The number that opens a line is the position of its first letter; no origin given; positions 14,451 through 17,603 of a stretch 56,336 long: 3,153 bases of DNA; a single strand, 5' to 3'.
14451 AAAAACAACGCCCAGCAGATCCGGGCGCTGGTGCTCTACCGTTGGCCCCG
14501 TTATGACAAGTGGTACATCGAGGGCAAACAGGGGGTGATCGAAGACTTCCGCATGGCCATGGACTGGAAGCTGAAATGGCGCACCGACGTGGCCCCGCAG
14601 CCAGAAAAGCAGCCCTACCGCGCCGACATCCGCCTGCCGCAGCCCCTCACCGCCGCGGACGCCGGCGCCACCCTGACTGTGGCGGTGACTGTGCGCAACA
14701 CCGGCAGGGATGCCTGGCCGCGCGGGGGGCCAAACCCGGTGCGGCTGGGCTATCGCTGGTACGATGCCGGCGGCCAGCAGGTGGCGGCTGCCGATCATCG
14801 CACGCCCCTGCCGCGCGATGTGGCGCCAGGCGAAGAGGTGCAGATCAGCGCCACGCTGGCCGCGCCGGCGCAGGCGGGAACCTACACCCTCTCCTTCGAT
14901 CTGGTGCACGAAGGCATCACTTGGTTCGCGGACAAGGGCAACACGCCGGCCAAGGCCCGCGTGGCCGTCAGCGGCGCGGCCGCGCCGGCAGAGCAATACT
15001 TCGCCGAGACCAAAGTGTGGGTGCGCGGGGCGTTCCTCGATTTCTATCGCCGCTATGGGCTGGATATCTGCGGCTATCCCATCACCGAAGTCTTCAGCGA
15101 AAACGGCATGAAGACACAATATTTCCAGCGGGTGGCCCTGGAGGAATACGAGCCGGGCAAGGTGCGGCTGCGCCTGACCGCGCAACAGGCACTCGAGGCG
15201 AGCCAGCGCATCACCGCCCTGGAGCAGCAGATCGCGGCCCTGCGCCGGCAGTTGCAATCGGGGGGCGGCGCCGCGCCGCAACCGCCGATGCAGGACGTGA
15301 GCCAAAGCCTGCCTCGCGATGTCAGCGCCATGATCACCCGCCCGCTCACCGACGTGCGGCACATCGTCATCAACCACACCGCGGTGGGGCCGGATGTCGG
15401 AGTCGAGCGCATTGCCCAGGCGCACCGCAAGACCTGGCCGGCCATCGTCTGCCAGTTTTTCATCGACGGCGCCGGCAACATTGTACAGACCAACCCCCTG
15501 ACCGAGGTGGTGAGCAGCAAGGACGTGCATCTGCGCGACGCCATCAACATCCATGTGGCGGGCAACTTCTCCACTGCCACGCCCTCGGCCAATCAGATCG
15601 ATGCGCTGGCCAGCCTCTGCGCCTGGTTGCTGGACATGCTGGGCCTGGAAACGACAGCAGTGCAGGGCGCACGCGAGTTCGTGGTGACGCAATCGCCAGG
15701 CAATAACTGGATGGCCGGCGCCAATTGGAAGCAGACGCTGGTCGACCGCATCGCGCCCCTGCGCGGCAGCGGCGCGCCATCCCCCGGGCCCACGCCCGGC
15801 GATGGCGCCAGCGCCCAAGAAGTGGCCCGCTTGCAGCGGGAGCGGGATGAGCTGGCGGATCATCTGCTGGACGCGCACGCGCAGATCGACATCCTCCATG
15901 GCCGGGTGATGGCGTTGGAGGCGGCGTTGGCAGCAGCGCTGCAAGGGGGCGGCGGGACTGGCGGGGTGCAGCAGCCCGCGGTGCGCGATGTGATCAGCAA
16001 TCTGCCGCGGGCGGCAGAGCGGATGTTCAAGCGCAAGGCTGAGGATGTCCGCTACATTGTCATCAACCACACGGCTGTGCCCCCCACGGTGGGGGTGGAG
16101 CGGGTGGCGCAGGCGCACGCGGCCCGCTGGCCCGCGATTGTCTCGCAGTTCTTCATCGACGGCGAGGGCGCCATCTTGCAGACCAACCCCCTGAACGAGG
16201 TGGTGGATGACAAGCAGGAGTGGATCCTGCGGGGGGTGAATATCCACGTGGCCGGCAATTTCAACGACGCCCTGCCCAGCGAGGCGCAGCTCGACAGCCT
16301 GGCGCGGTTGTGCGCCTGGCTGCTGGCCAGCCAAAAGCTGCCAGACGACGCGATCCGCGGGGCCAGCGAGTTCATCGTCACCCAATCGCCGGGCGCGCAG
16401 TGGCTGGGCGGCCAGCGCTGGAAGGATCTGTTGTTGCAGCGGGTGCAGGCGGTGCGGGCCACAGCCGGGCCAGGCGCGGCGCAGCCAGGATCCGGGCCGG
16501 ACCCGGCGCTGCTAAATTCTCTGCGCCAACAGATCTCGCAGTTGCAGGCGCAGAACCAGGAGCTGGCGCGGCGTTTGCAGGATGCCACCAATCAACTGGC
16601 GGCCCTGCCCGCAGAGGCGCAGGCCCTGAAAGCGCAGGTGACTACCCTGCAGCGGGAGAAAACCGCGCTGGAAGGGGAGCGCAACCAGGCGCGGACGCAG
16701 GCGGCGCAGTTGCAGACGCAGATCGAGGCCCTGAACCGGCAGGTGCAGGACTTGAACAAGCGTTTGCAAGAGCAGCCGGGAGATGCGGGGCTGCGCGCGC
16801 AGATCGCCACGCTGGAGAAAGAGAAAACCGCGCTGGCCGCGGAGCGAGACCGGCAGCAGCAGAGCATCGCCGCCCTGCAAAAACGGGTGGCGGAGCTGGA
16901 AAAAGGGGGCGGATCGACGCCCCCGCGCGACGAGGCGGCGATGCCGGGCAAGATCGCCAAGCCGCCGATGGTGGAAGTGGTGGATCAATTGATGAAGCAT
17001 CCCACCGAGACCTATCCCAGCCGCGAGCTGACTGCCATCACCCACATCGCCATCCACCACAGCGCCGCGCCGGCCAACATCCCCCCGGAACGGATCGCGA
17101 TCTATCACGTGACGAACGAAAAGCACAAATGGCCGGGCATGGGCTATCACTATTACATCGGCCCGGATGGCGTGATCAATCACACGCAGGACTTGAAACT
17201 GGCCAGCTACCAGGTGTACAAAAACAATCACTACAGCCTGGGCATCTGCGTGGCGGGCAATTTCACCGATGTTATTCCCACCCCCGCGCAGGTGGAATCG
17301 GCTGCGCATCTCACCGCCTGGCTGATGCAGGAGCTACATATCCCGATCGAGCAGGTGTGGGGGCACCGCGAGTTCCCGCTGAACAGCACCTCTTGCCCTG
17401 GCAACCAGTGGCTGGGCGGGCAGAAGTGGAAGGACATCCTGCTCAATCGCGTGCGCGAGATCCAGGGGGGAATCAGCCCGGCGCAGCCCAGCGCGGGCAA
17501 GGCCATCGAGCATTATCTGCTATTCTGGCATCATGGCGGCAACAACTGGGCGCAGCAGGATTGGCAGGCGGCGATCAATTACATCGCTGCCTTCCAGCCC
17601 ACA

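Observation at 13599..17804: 1,401-aa wall enzyme with a GH-A barrel, two catalytically dead and one live Amidase_2 domain on coiled-coil spacers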

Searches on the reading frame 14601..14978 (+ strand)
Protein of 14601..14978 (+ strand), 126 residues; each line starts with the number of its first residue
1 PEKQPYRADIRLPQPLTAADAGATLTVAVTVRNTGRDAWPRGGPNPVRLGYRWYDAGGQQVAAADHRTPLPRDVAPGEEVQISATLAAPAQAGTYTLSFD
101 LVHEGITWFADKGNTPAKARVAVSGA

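Call 8: search_protein_families(library=pfam, proteins=[window:14601-14978:+], max_evalue=10)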
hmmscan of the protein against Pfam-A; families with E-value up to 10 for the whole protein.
window:14601-14978:+ (126 aa): 9 families
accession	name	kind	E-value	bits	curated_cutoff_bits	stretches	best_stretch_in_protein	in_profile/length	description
PF16158.11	N_BRCA1_IG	-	3.4e-10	40.9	28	1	19-111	8-100/108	Ig-like domain from next to BRCA1 gene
PF10633.15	NPCBM_assoc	-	0.0043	17.6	24.4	1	71-99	44-73/78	NPCBM-associated, NEW3 domain of alpha-galactosidase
PF09134.16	Invasin_D3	-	0.01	16.8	33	1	18-101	15-82/98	Invasin, domain 3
PF16353.11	LacZ_4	-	0.015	16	27.3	1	59-122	26-85/87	Beta-galactosidase, domain 4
PF07233.18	DUF1425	-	0.016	15.5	28.3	1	19-89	22-85/96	Protein of unknown function (DUF1425)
PF07705.17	CARDB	-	0.018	15.7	22.7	1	16-99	12-81/101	CARDB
PF14524.12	Wzt_C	-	0.041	14.3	30.4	1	46-103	48-107/143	Wzt C-terminal domain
PF23619.1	Ig_VWA7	-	0.19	12.4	27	1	73-99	11-37/104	VWA7 Ig-like domain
PF16116.10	DUF4832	-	0.19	11.9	29.2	1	17-102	116-198/216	Domain of unknown function (DUF4832)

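Call 23: search_protein_families(library=phrogs, proteins=[window:14601-14978:+], max_evalue=1)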
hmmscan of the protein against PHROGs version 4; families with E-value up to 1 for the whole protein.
window:14601-14978:+ (126 aa): 0 families

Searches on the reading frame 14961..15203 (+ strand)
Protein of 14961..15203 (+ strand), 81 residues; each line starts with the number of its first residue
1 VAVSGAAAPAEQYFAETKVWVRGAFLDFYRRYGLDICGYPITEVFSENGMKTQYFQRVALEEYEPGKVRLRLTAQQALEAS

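Call 69: search_solved_structures(query=A6, max_evalue=10, show_alignments=2)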
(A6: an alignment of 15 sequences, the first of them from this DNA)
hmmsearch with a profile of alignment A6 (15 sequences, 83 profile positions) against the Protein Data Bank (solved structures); distinct sequences matched with E-value up to 10: 4.
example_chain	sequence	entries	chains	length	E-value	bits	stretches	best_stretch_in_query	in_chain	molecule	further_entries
1kna_A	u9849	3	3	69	0.36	14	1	18-56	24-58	HETEROCHROMATIN PROTEIN 1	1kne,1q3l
6asz_A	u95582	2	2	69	0.43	13.7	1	19-56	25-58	Heterochromatin protein 1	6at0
6mha_A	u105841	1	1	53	0.49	13.5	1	32-56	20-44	Heterochromatin protein 1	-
1jzt_A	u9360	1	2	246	1.4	12.1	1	5-46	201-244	Hypothetical 27.5 kDa protein in SPX19-GCR2 intergenic region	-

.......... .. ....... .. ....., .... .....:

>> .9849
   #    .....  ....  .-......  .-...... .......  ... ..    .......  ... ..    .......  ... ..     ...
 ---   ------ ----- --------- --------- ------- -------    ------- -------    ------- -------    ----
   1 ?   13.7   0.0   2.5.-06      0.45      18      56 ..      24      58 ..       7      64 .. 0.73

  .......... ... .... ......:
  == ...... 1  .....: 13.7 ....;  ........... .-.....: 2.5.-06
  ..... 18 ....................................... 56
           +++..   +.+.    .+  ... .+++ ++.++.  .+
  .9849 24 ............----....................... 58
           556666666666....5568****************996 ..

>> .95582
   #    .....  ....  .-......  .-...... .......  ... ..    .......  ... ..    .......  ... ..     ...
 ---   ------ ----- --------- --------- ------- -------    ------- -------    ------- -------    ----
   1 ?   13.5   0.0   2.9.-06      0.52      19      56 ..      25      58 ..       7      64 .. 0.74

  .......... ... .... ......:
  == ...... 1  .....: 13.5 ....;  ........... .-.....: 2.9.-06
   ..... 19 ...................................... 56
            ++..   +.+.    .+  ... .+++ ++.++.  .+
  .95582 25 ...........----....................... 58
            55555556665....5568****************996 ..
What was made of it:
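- Tried and rejected: A family profile against PDB gave only chance-level chromodomain hits at E 0.36 (call 69).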

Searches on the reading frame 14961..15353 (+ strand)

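Call 8: search_protein_families(library=pfam, proteins=[window:14961-15353:+], max_evalue=10)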
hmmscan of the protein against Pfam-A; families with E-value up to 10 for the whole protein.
window:14961-15353:+ (131 aa): 3 families
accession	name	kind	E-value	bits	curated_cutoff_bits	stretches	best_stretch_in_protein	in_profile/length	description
PF16326.10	ABC_tran_CTD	-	0.039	14.6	32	1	81-115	14-48/69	ABC transporter C-terminal domain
PF08663.15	HalX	-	0.043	14.7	23.2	1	75-100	28-53/68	HalX domain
PF12607.13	DUF3772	-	0.14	12.4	25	1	76-100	3-27/63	Protein of unknown function (DUF3772)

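Call 23: search_protein_families(library=phrogs, proteins=[window:14961-15353:+], max_evalue=1)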
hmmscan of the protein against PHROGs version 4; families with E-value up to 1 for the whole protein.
window:14961-15353:+ (131 aa): 4 families
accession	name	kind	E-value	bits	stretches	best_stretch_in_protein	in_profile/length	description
phrog_1805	-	unknown function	0.06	14.5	1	81-100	4-23/54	-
phrog_1766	-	tail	0.13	13.5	1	73-104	87-118/127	tail fiber protein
phrog_3194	-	unknown function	0.13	13.1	1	69-100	25-56/57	-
phrog_31469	-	unknown function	0.19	13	1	56-97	26-68/110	-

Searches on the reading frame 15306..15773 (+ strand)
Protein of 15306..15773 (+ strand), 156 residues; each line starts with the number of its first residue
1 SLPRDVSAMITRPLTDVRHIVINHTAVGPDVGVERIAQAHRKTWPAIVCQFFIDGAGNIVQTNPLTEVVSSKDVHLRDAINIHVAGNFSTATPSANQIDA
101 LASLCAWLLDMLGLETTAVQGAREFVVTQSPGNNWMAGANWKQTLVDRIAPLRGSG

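Call 8: search_protein_families(library=pfam, proteins=[window:15306-15773:+], max_evalue=10)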
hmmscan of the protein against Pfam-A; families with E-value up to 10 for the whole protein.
window:15306-15773:+ (156 aa): 2 families
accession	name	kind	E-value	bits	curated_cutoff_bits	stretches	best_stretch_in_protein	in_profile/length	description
PF01510.30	Amidase_2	-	5.5e-11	43.3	26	1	15-122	3-119/131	N-acetylmuramoyl-L-alanine amidase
PF07942.18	CARME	-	0.038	13.8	27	1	37-61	158-182/268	Carnosine N-methyltransferase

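Call 23: search_protein_families(library=phrogs, proteins=[window:15306-15773:+], max_evalue=1)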
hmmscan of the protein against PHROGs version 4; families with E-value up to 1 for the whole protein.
window:15306-15773:+ (156 aa): 5 families
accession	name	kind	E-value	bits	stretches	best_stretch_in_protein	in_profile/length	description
phrog_1493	-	lysis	9.7e-11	42.4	1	17-143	34-162/394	endolysin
phrog_822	-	lysis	1.6e-07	32.3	1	12-125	19-138/215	amidase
phrog_35436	-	lysis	0.00053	20.3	1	19-146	21-148/266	amidase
phrog_880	-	lysis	0.022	15.1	1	13-126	189-312/435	endolysin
phrog_23151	-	unknown function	0.099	13.7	1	102-124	16-38/55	-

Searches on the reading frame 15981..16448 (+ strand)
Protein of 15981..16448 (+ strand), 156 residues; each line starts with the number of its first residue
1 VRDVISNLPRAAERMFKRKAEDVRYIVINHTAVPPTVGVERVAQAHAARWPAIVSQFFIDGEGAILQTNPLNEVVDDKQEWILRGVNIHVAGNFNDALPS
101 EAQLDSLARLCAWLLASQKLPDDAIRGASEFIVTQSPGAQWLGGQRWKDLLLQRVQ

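Call 8: search_protein_families(library=pfam, proteins=[window:15981-16448:+], max_evalue=10)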
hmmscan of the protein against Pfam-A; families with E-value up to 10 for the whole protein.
window:15981-16448:+ (156 aa): 1 family
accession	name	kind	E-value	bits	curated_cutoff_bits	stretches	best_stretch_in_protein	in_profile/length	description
PF01510.30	Amidase_2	-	7e-13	49.5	26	1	21-129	3-120/131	N-acetylmuramoyl-L-alanine amidase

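Call 20: search_solved_structures(query=window:15981-16448:+, max_evalue=1, show_alignments=3)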
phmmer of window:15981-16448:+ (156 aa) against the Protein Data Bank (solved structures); distinct sequences matched with E-value up to 1: 10.
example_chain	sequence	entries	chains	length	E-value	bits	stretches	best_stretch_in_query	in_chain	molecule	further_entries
1sxr_A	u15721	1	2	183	6.6e-05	26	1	22-141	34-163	Peptidoglycan recognition protein SA CG11709-PA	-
1s2j_A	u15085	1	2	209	0.0001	25.4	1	22-141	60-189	Peptidoglycan recognition protein SA CG11709-PA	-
6srt_A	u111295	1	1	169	0.0005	23.1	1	27-122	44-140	N-acetylmuramoyl-L-alanine amidase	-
6ssc_A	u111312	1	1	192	0.00067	22.7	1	27-122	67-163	N-acetylmuramoyl-L-alanine amidase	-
6fhg_A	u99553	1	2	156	0.00097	22.2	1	13-96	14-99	LysT endolysin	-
2f2l_X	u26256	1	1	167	0.024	17.7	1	10-140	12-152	Peptidoglycan recognition protein-LC isoform LCx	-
6su5_A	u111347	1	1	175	0.078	16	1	16-95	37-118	Lysozyme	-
5xz4_A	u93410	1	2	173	0.093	15.8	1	24-140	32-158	Bumblebee peptidoglycan recognition protein SA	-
5xz3_A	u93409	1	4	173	0.21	14.7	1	38-147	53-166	Peptidoglycan-recognition protein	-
6ckh_A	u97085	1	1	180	0.38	13.8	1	51-143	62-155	Peptidoglycan-recognition protein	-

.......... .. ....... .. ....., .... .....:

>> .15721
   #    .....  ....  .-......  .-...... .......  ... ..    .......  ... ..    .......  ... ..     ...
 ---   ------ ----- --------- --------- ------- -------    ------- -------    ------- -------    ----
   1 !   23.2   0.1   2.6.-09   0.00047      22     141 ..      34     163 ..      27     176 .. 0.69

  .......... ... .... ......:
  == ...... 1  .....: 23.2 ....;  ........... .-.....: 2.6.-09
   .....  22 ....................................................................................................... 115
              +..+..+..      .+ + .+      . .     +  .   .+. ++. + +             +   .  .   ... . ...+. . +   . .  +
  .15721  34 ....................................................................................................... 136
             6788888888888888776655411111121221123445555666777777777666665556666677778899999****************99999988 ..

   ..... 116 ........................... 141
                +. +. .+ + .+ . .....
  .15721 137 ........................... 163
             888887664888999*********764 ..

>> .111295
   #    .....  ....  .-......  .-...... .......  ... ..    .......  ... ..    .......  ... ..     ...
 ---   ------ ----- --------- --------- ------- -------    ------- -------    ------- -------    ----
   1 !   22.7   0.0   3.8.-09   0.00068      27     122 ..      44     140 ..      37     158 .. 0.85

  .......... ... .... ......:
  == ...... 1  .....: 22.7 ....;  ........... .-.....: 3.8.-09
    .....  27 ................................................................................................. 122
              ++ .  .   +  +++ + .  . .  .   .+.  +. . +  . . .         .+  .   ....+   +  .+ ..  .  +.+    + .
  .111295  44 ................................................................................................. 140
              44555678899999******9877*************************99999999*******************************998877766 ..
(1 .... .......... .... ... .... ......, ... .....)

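Call 23: search_protein_families(library=phrogs, proteins=[window:15981-16448:+], max_evalue=1)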
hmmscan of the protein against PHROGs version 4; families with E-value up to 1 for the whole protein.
window:15981-16448:+ (156 aa): 6 families
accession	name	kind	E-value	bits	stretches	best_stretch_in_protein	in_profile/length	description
phrog_1493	-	lysis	5e-09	36.8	1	17-149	28-162/394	endolysin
phrog_822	-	lysis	2.6e-06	28.4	1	14-128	15-135/215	amidase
phrog_19265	-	unknown function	0.00025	21.8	1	17-121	18-121/293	-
phrog_880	-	lysis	0.26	11.6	0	26-127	227-307/435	endolysin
phrog_35436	-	lysis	0.42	10.8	1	24-141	21-138/266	amidase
phrog_1794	-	lysis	0.47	10.8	0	19-126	52-168/336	amidase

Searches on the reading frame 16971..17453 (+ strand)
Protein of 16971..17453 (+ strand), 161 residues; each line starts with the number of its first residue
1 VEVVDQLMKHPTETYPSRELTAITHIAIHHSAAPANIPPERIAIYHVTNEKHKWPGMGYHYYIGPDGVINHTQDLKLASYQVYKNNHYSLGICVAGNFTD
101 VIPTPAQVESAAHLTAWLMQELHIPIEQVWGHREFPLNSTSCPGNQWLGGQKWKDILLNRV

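Call 8: search_protein_families(library=pfam, proteins=[window:16971-17453:+], max_evalue=10)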
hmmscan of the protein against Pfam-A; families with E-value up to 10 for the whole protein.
window:16971-17453:+ (161 aa): 1 family
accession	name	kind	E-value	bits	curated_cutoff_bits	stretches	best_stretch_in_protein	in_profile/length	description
PF01510.30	Amidase_2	-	2.9e-21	76.6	26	1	22-145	4-131/131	N-acetylmuramoyl-L-alanine amidase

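Call 19: search_solved_structures(query=window:16971-17453:+, max_evalue=0.001, show_alignments=3)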
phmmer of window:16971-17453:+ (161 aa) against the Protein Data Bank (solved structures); distinct sequences matched with E-value up to 0.001: 27.
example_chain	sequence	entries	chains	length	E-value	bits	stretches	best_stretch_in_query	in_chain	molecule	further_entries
6srt_A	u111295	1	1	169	1.4e-11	47.7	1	26-147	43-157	N-acetylmuramoyl-L-alanine amidase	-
6ssc_A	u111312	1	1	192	1.9e-11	47.3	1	26-147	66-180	N-acetylmuramoyl-L-alanine amidase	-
6fhg_A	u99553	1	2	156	1.3e-09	41.3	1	19-100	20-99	LysT endolysin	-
1yck_A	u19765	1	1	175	4e-08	36.4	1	21-147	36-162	Peptidoglycan recognition protein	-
4z8i_A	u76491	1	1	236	1.6e-07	34.5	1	24-146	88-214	peptidoglycan recognition protein 3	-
4zxm_A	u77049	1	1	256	2.1e-07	34.1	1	24-146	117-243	PGRP domain of peptidoglycan recognition protein 3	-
6su5_A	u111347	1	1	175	2.1e-07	34.1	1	24-116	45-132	Lysozyme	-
27aa_A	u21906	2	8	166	2.4e-07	33.9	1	17-145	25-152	Peptidoglycan recognition protein 1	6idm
6a89_A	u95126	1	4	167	2.4e-07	33.9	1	17-145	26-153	Peptidoglycan recognition protein 1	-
2r2k_A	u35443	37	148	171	2.6e-07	33.8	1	17-145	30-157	Peptidoglycan recognition protein | Peptidoglycan recognition protein 1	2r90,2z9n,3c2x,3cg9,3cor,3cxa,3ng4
7f5i_A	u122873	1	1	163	3.4e-07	33.4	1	57-146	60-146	amidase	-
1oht_A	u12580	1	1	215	4e-07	33.2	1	25-147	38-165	CG14704 PROTEIN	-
7nsx_AAA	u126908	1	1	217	4.1e-07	33.2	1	25-147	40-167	Isoform A of Peptidoglycan-recognition protein LB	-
2xz4_A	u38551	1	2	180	7.6e-07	32.3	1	7-146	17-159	PEPTIDOGLYCAN-RECOGNITION PROTEIN LF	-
7nsz_AAA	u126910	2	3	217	1.5e-06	31.3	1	25-147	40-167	Isoform A of Peptidoglycan-recognition protein LB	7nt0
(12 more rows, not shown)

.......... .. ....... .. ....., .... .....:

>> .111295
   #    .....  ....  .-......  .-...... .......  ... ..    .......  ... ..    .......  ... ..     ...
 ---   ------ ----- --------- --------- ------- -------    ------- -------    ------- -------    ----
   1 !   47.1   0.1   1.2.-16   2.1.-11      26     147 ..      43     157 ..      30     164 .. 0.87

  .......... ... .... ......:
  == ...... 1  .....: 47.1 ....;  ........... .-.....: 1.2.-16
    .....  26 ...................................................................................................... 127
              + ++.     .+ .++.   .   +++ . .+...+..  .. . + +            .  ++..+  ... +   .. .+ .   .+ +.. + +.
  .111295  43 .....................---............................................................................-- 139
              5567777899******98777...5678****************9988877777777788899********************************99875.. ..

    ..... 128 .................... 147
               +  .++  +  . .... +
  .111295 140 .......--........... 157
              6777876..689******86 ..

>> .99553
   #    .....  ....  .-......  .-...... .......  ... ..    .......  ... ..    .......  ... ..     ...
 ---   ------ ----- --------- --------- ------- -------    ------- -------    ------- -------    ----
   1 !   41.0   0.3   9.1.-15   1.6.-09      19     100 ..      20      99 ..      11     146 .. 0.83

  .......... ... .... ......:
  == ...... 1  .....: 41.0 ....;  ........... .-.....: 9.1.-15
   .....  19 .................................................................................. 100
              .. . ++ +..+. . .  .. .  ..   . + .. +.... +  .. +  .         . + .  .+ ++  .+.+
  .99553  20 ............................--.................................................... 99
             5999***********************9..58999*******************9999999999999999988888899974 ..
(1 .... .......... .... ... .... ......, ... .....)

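Call 23: search_protein_families(library=phrogs, proteins=[window:16971-17453:+], max_evalue=1)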
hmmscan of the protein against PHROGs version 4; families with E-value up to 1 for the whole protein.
window:16971-17453:+ (161 aa): 13 families
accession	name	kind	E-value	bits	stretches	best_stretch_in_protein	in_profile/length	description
phrog_1493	-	lysis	3e-23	83.6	1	9-153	20-160/394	endolysin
phrog_822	-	lysis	7.4e-18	66.1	1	14-146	15-148/215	amidase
phrog_35436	-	lysis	3.1e-10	40.8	1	23-147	19-138/266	amidase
phrog_833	-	lysis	6.6e-09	36.9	1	18-148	25-152/294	endolysin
phrog_1794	-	lysis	6.6e-08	33.3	1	16-154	49-189/336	amidase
phrog_3088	-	lysis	1.2e-07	32.7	1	19-143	20-140/248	amidase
phrog_670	-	lysis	5.8e-07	29.8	1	6-153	98-243/596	endolysin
phrog_9611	-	lysis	3.5e-06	27.8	1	21-154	55-159/246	endolysin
phrog_19265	-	unknown function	4.4e-06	27.6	1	6-144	7-142/293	-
phrog_2338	-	lysis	0.00031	21.2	1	13-144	18-146/346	endolysin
phrog_880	-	lysis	0.016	15.6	1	19-136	189-312/435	endolysin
phrog_2588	-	unknown function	0.021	14.3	1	45-139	403-506/915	-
phrog_12609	-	lysis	0.097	13.2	1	54-129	56-136/264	endolysin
